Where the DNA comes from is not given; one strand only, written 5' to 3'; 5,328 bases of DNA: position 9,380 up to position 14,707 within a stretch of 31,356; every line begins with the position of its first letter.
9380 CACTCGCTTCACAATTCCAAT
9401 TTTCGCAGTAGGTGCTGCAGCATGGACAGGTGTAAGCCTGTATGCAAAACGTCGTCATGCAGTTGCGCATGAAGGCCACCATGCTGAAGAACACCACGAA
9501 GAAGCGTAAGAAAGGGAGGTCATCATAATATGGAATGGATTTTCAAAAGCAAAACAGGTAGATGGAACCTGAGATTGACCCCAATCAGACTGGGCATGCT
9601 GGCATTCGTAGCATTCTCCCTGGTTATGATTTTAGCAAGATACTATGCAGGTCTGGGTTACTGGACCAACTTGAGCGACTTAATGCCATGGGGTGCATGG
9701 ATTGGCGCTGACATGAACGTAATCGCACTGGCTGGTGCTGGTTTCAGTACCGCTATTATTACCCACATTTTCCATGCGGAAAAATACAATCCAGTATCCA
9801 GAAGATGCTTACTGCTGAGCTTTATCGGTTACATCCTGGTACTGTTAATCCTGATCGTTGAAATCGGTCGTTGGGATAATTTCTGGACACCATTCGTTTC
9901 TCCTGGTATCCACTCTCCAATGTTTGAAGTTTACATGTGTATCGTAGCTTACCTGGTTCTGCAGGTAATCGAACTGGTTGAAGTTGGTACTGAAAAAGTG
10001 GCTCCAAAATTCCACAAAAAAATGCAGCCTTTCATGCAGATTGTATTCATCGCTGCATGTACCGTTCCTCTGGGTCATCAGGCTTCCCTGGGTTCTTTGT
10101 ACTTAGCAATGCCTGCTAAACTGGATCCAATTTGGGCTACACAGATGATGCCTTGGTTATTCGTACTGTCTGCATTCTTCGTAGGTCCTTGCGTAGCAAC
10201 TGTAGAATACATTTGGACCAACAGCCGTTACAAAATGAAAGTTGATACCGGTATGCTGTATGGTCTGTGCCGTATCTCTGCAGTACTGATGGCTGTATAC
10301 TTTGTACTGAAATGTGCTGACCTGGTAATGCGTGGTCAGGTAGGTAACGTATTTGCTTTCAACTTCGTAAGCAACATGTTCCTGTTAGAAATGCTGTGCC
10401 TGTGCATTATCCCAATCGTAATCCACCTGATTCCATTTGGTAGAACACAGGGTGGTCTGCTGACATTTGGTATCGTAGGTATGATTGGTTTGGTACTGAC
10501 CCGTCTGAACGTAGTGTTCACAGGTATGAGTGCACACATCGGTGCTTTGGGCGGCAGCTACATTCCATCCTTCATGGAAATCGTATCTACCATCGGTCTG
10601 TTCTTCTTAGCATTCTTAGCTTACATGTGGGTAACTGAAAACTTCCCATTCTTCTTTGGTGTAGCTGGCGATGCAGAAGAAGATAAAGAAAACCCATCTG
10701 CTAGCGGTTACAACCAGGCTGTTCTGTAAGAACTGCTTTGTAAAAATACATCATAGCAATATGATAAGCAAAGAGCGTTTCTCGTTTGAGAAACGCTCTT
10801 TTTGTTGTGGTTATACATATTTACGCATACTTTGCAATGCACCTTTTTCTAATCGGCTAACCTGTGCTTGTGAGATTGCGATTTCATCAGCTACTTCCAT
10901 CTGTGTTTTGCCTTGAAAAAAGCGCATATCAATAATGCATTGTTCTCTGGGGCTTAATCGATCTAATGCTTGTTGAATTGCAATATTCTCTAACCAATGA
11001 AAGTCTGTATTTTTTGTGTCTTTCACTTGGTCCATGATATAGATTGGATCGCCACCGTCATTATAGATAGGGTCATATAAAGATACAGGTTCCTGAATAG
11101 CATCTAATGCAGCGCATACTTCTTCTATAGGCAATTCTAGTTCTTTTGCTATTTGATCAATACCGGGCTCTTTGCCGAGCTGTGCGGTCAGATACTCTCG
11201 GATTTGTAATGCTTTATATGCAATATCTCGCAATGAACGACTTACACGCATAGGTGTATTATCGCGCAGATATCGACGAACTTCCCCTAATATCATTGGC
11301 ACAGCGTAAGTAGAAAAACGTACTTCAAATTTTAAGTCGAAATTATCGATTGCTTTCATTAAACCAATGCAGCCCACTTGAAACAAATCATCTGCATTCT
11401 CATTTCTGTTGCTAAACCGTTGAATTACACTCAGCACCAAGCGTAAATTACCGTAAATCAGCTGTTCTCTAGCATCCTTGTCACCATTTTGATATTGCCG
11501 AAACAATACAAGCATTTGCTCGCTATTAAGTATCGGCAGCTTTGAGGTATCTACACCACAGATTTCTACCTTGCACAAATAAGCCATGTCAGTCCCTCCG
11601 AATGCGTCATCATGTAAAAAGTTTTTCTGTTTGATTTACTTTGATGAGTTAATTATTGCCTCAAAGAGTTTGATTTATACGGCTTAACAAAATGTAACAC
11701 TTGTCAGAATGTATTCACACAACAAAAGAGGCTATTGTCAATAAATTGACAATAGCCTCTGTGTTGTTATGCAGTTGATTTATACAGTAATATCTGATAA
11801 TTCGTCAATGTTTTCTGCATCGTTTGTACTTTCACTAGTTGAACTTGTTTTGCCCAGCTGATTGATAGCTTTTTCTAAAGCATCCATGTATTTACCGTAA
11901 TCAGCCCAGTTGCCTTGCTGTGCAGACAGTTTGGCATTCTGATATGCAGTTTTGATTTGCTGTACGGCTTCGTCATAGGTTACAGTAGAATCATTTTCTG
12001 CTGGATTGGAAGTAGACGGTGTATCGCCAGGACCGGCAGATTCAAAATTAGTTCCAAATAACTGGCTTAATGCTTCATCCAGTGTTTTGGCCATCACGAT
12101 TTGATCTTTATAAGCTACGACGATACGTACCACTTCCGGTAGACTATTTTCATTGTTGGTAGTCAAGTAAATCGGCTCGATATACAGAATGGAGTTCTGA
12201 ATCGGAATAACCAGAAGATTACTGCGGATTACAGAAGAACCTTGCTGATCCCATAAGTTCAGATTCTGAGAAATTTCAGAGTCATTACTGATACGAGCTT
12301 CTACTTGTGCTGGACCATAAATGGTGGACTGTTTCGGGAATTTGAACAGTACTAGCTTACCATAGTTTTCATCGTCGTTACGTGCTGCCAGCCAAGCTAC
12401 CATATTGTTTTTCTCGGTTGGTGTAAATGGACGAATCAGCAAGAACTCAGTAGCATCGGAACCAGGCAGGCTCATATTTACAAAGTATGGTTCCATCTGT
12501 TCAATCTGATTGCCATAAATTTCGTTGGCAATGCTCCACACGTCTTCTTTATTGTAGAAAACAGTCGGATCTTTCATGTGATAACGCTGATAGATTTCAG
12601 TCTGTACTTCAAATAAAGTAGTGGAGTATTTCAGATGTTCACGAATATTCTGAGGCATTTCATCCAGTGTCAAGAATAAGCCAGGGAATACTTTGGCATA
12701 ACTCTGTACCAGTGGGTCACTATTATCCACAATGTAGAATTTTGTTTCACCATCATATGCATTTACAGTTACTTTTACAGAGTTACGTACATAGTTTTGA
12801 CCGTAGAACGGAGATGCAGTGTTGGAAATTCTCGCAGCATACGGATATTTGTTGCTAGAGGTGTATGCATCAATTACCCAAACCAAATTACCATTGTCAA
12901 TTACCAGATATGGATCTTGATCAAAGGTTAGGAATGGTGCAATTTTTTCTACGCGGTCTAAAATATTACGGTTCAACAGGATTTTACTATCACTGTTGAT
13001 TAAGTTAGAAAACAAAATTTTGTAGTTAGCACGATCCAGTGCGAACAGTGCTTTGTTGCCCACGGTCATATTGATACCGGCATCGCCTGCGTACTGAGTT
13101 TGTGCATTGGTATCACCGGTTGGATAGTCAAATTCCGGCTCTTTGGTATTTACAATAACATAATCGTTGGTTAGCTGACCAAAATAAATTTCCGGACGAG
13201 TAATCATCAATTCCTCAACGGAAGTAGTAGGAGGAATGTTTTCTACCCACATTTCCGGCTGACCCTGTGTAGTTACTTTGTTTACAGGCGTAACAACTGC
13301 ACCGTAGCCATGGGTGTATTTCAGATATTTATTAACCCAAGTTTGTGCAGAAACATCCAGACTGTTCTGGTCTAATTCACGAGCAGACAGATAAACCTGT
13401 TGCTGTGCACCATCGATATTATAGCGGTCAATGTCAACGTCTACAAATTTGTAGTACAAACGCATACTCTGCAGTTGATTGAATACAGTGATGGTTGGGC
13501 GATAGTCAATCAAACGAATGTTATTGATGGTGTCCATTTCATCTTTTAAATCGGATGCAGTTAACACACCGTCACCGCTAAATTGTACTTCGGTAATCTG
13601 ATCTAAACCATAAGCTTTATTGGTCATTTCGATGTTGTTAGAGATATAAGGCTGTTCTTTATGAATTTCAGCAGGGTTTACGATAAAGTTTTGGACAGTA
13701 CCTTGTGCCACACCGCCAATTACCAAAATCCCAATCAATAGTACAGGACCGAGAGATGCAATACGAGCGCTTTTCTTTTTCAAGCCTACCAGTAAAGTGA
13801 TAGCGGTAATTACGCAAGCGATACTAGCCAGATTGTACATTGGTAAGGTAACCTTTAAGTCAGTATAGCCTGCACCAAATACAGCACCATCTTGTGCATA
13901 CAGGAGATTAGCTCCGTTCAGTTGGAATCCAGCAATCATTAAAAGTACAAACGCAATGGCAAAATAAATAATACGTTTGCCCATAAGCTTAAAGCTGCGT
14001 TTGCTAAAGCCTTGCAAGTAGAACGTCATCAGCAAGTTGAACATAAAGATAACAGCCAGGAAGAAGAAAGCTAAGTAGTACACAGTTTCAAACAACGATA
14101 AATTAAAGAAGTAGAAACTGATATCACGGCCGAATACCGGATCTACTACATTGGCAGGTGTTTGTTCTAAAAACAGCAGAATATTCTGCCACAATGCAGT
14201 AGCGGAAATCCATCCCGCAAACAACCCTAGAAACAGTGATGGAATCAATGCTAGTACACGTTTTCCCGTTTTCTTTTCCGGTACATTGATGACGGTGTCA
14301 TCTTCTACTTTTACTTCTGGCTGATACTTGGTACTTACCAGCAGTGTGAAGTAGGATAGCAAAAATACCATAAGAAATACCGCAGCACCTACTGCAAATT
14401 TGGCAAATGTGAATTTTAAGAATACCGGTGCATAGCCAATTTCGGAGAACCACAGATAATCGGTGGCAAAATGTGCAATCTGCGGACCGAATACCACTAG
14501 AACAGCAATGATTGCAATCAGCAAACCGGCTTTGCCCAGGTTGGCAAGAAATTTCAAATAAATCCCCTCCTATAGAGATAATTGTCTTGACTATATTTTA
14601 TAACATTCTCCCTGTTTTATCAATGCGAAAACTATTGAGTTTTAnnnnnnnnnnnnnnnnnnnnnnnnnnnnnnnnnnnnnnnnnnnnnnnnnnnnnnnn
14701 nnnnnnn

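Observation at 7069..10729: Outward-facing, membrane-bound [FeFe]-hydrogenase wired to a HybA/HybB-type quinone module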

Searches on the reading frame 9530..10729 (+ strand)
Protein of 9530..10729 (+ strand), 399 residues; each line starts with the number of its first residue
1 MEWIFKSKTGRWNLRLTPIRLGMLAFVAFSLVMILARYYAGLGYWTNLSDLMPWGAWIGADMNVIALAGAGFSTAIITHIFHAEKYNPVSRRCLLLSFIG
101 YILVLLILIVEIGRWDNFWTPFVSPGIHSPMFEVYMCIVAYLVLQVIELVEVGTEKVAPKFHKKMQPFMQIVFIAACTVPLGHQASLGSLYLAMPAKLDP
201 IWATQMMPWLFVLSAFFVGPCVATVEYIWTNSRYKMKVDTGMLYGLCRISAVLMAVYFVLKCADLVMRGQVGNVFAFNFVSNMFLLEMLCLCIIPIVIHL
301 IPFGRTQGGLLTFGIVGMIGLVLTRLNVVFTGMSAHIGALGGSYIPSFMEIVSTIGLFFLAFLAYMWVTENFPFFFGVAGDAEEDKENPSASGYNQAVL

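Call 3: search_protein_families(library=pfam, proteins=[window:9530-10729:+])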
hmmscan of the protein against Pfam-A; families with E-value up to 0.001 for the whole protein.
window:9530-10729:+ (399 aa): 1 family
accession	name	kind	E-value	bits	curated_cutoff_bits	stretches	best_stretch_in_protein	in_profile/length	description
PF03916.19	NrfD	-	2.4e-15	57.4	25.8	1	47-333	4-309/313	Polysulphide reductase, NrfD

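Call 4: search_protein_families(library=ncbifam, proteins=[window:9530-10729:+])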
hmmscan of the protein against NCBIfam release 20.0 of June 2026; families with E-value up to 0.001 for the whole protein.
window:9530-10729:+ (399 aa): 3 families
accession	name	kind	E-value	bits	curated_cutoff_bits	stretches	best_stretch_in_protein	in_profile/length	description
NF008133.1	PRK10881.1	equivalog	1.1e-60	206.1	450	1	23-374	19-373/377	Ni/Fe-hydrogenase cytochrome b subunit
NF045714.1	sulf_resp_HmcC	equivalog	3.7e-45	154.8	550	1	26-376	11-369/376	sulfate respiration complex protein HmcC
NF041784.1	mnquin_red_QrcD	equivalog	4.6e-25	88.7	570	1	23-366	25-392/408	menaquinone reductase integral membrane subunit QrcD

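Call 45: search_solved_structures(query=window:9530-10729:+, max_evalue=0.01)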
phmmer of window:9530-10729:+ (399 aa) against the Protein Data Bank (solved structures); distinct sequences matched with E-value up to 0.01: 0.

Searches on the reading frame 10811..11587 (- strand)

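Call 3: search_protein_families(library=pfam, proteins=[window:10811-11587:-])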
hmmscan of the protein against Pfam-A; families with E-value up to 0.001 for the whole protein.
window:10811-11587:- (258 aa): 5 families
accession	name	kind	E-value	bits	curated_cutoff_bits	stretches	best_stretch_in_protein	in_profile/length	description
PF04542.20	Sigma70_r2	-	1.5e-17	63.6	24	1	47-110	5-68/71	Sigma-70 region 2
PF04545.22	Sigma70_r4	-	7.6e-15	54.6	24.1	1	207-256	1-50/50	Sigma-70, region 4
PF04539.22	Sigma70_r3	-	9.6e-10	38.9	25.3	1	125-177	5-57/78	Sigma-70 region 3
PF08281.18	Sigma70_r4_2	-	1.7e-06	28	25.7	1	203-243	3-43/54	Sigma-70, region 4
PF07638.17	Sigma70_ECF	-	0.00029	21.2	21.1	0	203-245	129-170/185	ECF sigma factor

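Call 4: search_protein_families(library=ncbifam, proteins=[window:10811-11587:-])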
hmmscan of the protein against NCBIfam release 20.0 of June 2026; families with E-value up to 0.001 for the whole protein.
window:10811-11587:- (258 aa): 66 families (the best 25 are shown)
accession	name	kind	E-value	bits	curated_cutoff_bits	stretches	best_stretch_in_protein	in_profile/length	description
NF006071.0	PRK08215.1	equivalog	1e-133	444.7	372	1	5-258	4-257/258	RNA polymerase sporulation sigma factor SigG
TIGR02850.1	spore_sigG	equivalog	1.7e-132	440.5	457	1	6-258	2-254/254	RNA polymerase sporulation sigma factor SigG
NF004052.0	PRK05572.1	subfamily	4.9e-89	298.1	311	1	18-257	12-249/252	SigF/SigG family RNA polymerase sporulation sigma factor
TIGR02885.1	spore_sigF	equivalog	1.3e-88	296.7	321.45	1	29-258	2-231/231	RNA polymerase sporulation sigma factor SigF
TIGR02980.1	SigBFG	subfamily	5e-78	261.9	234.35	1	37-257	2-225/227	SigB/SigF/SigG family RNA polymerase sigma factor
NF005644.0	PRK07408.1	subfamily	4.9e-42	144.3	261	1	23-256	11-251/258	RNA polymerase sigma factor SigF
NF005514.0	PRK07122.1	subfamily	2.8e-40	138.1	372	1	36-256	38-261/264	RNA polymerase sigma factor SigF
TIGR02941.1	Sigma_B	equivalog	1.9e-38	132.4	315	1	23-256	13-251/255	RNA polymerase sigma factor SigB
TIGR02937.1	sigma70-ECF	superfamily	7.7e-35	120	42.9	1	38-257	1-164/165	sigma-70 family RNA polymerase sigma factor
NF004471.0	PRK05803.1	subfamily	1e-34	119.8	252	2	21-121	33-133/235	RNA polymerase sporulation sigma factor SigK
NF006666.0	PRK09210.1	equivalog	4.3e-33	115.1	572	1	15-256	109-358/370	RNA polymerase sigma factor RpoD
TIGR02846.1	spore_sigmaK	equivalog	2.9e-31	108.8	298.65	2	21-121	31-131/227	RNA polymerase sporulation sigma factor SigK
TIGR02393.1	RpoD_Cterm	equivalog_domain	6.7e-31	107.7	354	1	39-256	1-226/238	RNA polymerase sigma factor RpoD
TIGR02997.1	Sig70-cyanoRpoD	subfamily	1.1e-30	106.9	384.5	1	30-255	67-298/298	RNA polymerase sigma factor, RpoD/SigA family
NF006158.0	PRK08301.1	equivalog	1.3e-30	106.6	339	2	13-151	35-171/241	RNA polymerase sporulation sigma factor SigE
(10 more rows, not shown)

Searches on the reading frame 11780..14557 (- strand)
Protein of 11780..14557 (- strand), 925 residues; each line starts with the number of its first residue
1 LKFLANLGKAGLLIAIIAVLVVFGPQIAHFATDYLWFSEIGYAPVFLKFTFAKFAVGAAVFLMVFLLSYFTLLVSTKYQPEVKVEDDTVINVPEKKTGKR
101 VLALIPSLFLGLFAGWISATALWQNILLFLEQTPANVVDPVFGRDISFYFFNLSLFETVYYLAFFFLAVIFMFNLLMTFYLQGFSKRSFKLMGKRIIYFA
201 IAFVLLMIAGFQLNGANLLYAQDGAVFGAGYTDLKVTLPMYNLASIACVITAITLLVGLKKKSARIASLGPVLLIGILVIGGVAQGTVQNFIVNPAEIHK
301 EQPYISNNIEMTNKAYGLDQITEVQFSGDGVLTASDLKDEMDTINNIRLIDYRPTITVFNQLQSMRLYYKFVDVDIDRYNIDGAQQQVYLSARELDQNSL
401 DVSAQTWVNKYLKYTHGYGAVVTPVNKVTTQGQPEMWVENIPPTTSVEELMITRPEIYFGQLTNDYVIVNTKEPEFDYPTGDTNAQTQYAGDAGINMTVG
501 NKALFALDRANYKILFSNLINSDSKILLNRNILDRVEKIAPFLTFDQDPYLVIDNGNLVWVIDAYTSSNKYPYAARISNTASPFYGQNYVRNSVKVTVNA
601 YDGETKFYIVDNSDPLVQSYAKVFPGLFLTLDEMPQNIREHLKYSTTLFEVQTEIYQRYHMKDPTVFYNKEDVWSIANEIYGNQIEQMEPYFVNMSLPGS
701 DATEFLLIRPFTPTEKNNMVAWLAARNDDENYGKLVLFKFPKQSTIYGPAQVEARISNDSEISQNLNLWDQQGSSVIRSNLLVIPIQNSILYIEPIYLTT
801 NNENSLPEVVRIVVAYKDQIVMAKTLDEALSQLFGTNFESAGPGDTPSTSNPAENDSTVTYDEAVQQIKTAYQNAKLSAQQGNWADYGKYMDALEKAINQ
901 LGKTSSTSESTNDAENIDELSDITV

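Call 24: search_protein_families(library=pfam, proteins=[window:11780-14557:-], max_evalue=0.00001)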
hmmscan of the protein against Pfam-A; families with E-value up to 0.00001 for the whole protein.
window:11780-14557:- (925 aa): 1 family
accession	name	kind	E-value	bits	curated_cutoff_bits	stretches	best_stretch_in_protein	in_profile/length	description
PF03699.18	UPF0182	-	8.4e-274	910.9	27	1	12-769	3-770/770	Uncharacterised protein family (UPF0182)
